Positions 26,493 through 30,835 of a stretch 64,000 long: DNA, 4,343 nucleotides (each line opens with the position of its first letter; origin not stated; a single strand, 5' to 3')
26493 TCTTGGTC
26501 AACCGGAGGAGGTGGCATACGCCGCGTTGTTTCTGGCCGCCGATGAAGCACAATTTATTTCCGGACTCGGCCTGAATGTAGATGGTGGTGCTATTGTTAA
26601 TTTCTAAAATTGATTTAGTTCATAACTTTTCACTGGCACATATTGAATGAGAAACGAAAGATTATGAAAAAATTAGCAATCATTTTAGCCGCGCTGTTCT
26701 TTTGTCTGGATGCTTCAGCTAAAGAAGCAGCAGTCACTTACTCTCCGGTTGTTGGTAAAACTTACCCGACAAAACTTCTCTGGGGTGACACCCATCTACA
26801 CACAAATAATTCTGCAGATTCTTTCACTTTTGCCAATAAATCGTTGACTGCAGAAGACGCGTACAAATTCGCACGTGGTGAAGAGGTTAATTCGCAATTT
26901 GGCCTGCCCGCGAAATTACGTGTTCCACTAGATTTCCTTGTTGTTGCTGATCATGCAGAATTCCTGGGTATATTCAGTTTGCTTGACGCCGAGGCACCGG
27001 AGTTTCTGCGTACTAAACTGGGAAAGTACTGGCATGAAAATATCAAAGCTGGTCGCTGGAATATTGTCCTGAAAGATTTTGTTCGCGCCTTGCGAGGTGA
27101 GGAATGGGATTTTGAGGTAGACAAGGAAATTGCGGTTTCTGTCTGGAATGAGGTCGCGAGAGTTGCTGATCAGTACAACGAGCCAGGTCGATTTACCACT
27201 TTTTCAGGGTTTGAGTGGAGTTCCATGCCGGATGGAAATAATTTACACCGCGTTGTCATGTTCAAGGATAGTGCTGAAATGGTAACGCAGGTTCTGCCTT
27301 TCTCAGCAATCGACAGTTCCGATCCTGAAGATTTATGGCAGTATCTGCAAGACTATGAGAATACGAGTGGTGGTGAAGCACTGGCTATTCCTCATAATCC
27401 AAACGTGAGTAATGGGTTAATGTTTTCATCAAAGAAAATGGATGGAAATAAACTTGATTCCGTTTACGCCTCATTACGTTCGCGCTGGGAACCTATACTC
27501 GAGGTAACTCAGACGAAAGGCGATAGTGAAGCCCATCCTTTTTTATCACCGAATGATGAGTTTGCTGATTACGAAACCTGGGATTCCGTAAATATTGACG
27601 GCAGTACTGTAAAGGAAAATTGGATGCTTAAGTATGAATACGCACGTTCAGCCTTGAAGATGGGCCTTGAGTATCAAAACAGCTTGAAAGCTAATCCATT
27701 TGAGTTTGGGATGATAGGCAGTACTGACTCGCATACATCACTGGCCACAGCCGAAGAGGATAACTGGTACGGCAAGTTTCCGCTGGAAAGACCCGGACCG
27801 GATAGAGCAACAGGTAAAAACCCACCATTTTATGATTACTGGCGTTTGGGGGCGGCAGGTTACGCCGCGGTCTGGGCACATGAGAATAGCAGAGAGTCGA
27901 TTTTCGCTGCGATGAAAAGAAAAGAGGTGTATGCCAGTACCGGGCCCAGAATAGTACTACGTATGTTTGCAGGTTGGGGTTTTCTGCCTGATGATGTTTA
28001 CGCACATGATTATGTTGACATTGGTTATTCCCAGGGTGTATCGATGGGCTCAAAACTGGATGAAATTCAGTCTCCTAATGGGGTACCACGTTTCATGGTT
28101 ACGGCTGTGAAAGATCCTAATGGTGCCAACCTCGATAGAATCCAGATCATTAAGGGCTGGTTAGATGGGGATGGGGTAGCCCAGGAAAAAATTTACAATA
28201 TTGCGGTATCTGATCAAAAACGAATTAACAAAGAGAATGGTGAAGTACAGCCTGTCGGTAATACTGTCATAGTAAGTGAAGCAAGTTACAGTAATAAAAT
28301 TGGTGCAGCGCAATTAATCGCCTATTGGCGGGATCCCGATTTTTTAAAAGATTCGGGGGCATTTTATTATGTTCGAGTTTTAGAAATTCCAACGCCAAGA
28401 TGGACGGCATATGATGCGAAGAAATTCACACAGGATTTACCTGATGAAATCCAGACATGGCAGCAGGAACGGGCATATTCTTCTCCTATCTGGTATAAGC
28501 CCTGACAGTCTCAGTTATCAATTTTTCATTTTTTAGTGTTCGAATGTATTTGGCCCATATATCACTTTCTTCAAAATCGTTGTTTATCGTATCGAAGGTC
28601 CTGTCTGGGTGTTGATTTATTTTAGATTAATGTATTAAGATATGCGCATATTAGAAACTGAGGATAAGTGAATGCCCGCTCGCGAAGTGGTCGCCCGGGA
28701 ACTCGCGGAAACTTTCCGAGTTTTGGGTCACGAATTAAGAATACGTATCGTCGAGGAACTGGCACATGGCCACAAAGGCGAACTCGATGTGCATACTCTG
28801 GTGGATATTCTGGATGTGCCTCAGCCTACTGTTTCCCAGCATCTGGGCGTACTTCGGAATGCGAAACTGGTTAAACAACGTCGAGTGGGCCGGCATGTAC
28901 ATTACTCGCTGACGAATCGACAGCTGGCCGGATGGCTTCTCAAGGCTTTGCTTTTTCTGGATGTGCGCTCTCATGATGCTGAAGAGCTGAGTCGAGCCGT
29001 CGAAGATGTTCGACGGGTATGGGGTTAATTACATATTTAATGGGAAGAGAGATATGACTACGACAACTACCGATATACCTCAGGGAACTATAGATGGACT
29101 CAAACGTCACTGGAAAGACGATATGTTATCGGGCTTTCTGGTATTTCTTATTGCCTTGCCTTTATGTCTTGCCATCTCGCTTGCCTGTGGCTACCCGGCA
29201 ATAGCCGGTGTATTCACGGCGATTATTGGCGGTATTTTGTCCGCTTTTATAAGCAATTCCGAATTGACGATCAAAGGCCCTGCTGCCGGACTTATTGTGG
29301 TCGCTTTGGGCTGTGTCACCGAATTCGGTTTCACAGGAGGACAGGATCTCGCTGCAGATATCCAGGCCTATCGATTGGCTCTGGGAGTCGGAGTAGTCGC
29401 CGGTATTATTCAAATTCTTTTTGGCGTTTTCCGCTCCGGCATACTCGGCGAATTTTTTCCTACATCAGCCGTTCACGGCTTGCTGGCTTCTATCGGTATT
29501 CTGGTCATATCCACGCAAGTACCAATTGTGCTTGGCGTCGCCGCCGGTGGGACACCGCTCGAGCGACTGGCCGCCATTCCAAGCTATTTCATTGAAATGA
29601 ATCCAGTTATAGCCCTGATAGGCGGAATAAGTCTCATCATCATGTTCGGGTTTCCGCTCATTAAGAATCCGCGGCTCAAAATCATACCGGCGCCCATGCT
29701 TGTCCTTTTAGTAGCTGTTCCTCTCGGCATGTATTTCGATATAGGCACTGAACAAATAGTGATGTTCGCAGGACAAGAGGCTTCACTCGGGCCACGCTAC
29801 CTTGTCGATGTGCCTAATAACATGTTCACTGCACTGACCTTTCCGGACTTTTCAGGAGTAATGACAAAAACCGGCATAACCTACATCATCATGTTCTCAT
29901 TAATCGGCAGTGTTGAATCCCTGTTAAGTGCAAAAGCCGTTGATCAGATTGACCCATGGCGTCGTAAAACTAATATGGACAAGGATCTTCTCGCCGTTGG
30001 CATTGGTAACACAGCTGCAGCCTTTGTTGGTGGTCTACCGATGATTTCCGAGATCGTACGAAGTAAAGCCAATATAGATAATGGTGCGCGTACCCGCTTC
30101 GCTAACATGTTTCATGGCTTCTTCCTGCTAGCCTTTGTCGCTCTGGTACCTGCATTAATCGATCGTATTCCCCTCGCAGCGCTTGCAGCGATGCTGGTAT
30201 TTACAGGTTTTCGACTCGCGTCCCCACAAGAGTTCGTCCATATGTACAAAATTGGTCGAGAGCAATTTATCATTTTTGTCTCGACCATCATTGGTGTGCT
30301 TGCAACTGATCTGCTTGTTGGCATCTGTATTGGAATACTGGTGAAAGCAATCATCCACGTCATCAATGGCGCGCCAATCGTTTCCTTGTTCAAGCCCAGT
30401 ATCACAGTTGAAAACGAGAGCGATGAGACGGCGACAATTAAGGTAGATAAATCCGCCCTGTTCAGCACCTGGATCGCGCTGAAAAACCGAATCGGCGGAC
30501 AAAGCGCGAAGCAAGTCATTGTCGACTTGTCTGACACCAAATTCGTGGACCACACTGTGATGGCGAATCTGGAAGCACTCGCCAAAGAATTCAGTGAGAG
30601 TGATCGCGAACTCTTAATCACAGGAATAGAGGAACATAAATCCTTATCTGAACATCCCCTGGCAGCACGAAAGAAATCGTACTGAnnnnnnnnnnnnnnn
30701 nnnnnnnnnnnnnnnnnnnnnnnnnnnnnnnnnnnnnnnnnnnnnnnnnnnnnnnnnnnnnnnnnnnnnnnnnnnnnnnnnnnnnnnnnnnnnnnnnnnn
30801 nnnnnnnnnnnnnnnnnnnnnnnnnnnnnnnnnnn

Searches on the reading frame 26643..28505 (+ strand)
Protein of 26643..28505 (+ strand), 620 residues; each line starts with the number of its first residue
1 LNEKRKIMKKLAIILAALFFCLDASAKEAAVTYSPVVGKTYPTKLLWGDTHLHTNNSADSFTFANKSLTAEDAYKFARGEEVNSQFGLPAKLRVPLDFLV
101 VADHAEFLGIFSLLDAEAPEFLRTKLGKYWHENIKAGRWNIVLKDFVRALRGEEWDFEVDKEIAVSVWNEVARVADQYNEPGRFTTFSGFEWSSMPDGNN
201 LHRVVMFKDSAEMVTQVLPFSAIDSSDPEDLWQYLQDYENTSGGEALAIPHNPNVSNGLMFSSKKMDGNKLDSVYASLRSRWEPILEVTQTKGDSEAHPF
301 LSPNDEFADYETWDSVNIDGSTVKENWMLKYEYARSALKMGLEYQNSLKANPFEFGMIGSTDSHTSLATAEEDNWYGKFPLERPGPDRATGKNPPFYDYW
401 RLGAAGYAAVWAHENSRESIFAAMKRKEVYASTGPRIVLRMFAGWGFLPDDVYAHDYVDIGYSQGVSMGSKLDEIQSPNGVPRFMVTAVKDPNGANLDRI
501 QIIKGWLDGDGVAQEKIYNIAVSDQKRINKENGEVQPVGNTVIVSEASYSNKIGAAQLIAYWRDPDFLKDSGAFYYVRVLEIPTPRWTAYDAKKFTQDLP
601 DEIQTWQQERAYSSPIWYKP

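Call 4: search_protein_families(library=pfam, proteins=[window:26643-28505:+], max_evalue=0.01)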
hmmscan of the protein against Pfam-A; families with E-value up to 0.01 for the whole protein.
window:26643-28505:+ (620 aa): 1 family
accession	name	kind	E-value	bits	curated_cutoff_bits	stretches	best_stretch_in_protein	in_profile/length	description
PF12228.14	DUF3604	-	6e-228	758.5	20.4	1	42-620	3-591/591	Protein of unknown function (DUF3604)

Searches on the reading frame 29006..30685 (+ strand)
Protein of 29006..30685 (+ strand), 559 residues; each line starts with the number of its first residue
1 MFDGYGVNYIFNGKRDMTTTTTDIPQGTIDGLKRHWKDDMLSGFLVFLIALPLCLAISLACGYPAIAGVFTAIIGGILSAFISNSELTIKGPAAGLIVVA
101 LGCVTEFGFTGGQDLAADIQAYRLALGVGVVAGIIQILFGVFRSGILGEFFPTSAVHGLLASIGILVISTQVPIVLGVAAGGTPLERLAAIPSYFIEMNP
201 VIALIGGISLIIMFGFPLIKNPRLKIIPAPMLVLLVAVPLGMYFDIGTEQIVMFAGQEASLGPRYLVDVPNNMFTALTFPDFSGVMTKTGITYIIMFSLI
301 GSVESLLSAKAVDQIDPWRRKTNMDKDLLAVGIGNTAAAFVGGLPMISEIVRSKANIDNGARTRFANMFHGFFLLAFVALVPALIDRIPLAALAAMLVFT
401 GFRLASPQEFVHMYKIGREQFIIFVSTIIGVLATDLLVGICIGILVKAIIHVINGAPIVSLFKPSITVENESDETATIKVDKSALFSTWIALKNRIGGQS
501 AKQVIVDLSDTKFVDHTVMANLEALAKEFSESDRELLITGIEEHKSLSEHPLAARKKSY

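Call 3: search_protein_families(library=pfam, proteins=[window:29006-30685:+], max_evalue=0.01)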
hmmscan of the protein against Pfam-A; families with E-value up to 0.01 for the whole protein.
window:29006-30685:+ (559 aa): 3 families
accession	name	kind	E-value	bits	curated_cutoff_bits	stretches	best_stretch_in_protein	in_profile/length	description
PF00916.26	Sulfate_transp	-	1.6e-53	182.3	23.2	1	37-427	2-380/380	Sulfate permease family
PF16983.11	MFS_MOT1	-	4.9e-06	27.3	30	1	321-404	26-111/111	Molybdate transporter of MFS superfamily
PF01740.26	STAS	-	0.00043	20.4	22.6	1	480-543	15-82/106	STAS domain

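Call 5: search_protein_families(library=ncbifam, proteins=[window:29006-30685:+], max_evalue=0.001)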
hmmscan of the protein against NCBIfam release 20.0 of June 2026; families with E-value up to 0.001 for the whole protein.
window:29006-30685:+ (559 aa): 3 families
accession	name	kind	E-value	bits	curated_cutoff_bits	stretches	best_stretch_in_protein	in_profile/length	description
TIGR00815.1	sulP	subfamily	4.1e-49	167.5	380.45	1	36-543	14-538/565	sulfate permease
NF008660.1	PRK11660.1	equivalog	5.5e-43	147.2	614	1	35-544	28-535/572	C4-dicarboxylic acid transporter DauA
NF050096.1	BicarbTportBicA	equivalog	4.2e-35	121.3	880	1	35-452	11-405/547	bicarbonate transporter BicA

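Call 94: search_solved_structures(query=window:29006-30685:+, max_evalue=0.00001)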
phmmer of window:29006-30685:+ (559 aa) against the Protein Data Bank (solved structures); distinct sequences matched with E-value up to 0.00001: 9.
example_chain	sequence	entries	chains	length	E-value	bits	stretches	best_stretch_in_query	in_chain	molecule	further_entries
5da0_A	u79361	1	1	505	1.7e-20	76.5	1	294-542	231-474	Sulphate transporter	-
6ki1_A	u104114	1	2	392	2.9e-18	69.1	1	34-438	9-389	Low affinity sulfate transporter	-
5iof_A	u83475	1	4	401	1.2e-14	57.2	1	294-450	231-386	Sulphate transporter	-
7v73_A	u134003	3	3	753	1.3e-12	50.5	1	33-446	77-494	Prestin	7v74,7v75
9nf7_A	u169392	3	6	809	2.8e-12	49.4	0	38-178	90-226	Sulfate transporter | Probable Sulfate permease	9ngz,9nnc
9iar_B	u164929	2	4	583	5.7e-11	45.1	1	236-455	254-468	Sodium-independent sulfate anion transporter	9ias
7lhv_A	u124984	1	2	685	5.8e-10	41.7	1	34-451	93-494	Sulfate transporter 4.1, chloroplastic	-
9u9f_A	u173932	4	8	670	6e-08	35.1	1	34-451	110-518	SULTR-like phosphorus distribution transporter | Os06g0143700 protein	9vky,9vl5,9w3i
8opq_A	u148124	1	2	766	4.6e-07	32.2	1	37-453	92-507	Solute carrier family 26 member 6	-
